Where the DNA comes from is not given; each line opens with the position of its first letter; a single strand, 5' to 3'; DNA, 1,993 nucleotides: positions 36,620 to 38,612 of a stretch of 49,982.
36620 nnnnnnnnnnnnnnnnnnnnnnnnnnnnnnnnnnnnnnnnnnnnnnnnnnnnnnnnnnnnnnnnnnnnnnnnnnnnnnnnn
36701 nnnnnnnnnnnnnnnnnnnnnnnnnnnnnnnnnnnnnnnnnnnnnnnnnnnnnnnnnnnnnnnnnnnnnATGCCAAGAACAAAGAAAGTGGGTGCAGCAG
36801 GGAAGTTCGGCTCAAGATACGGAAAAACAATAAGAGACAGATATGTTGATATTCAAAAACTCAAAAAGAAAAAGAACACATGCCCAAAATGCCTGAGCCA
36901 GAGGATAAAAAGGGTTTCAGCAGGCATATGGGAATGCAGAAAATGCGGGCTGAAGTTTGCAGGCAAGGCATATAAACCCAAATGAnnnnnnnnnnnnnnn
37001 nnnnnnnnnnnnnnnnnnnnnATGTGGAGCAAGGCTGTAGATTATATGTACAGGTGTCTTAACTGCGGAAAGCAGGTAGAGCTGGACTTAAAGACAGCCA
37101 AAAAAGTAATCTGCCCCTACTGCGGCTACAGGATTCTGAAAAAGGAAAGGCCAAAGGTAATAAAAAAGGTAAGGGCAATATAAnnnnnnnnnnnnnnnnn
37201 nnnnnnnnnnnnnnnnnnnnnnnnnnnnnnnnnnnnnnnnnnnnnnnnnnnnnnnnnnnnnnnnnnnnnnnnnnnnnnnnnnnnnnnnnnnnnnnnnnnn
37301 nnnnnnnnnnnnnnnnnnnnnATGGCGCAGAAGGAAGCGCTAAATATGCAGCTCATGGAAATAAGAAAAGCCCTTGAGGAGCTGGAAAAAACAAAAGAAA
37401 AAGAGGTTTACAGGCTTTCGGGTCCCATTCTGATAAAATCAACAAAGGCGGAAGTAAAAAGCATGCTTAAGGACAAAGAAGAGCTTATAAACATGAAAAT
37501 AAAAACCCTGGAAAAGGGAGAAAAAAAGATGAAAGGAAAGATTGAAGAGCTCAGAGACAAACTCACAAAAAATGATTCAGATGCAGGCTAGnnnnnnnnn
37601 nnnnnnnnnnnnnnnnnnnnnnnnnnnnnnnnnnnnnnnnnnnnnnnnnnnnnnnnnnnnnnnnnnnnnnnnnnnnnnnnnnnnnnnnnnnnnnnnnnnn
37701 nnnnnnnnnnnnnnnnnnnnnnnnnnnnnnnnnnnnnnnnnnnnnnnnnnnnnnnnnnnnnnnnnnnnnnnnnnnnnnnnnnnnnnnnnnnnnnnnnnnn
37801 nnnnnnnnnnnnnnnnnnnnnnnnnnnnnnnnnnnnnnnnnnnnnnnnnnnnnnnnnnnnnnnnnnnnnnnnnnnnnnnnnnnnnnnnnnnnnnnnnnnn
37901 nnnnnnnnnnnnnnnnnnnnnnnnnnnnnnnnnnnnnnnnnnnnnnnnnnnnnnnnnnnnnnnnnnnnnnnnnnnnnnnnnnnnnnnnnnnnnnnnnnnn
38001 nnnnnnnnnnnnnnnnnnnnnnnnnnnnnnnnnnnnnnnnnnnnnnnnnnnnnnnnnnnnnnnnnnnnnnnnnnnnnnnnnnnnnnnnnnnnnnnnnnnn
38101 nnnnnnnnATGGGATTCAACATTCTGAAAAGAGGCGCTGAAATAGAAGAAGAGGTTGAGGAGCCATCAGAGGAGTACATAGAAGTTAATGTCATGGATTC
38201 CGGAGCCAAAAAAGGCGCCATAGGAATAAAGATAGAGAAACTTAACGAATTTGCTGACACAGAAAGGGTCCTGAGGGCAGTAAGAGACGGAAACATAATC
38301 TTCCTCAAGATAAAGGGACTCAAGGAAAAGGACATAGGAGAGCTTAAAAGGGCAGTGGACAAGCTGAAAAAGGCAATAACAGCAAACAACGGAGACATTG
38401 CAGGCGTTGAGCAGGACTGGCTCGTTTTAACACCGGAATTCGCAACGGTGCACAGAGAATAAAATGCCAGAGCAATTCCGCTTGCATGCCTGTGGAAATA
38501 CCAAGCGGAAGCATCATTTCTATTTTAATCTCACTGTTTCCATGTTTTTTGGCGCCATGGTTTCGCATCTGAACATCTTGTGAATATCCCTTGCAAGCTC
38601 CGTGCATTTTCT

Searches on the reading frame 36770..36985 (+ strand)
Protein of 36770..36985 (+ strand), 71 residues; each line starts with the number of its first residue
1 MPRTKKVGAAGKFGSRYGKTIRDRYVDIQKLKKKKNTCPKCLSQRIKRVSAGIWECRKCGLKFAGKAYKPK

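Call 64: search_protein_families(library=pfam, proteins=[window:36770-36985:+])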
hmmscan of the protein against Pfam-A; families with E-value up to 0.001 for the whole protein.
window:36770-36985:+ (71 aa): 2 families
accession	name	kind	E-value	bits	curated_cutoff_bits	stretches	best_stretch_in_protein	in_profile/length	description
PF01780.25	Ribosomal_L37ae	-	2e-23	82.7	21.9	1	3-70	1-68/85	Ribosomal L37ae protein family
PF12760.12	Zn_ribbon_IS1595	-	0.00064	20.1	25.4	1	36-60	19-44/46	Transposase zinc-ribbon domain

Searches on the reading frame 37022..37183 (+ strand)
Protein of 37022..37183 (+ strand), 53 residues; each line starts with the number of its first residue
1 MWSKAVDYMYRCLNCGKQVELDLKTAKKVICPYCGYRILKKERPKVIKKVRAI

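Call 64: search_protein_families(library=pfam, proteins=[window:37022-37183:+])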
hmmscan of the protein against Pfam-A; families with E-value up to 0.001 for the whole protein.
window:37022-37183:+ (53 aa): 5 families
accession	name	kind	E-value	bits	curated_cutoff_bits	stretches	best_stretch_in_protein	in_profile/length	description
PF03604.18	Zn_ribbon_RPAB4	-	1.1e-06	28.6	24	1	10-43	1-32/32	DNA directed RNA polymerase, 7 kDa subunit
PF09723.15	Zn_ribbon_8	-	5.6e-06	26.7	34.4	1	8-36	4-34/41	Zinc ribbon domain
PF08772.16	Zn_ribbon_NOB1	-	0.0002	21.9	24.9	1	6-43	5-38/72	Nin one binding (NOB1) Zn-ribbon like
PF13240.11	Zn_Ribbon_1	-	0.00024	21.2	25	0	31-38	2-9/23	zinc-ribbon domain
PF13248.11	Zn_ribbon_3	-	0.00025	20.8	27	0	9-38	2-26/26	zinc-ribbon domain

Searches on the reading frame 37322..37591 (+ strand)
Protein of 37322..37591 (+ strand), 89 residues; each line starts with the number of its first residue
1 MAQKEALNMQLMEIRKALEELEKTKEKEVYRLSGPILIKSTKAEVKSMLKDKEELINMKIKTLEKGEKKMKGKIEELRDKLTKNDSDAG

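Call 64: search_protein_families(library=pfam, proteins=[window:37322-37591:+])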
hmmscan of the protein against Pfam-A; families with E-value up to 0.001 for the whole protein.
window:37322-37591:+ (89 aa): 1 family
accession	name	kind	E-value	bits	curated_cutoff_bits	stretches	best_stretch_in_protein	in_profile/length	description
PF01920.25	Prefoldin_2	-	4.4e-16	59.2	27.6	1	1-83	18-101/106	Prefoldin subunit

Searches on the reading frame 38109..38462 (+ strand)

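Call 64: search_protein_families(library=pfam, proteins=[window:38109-38462:+])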
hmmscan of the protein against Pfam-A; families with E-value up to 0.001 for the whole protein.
window:38109-38462:+ (117 aa): 1 family
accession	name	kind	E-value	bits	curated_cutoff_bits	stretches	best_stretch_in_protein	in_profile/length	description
PF04472.17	SepF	-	5.6e-12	46.1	27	1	40-111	1-69/72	Cell division protein SepF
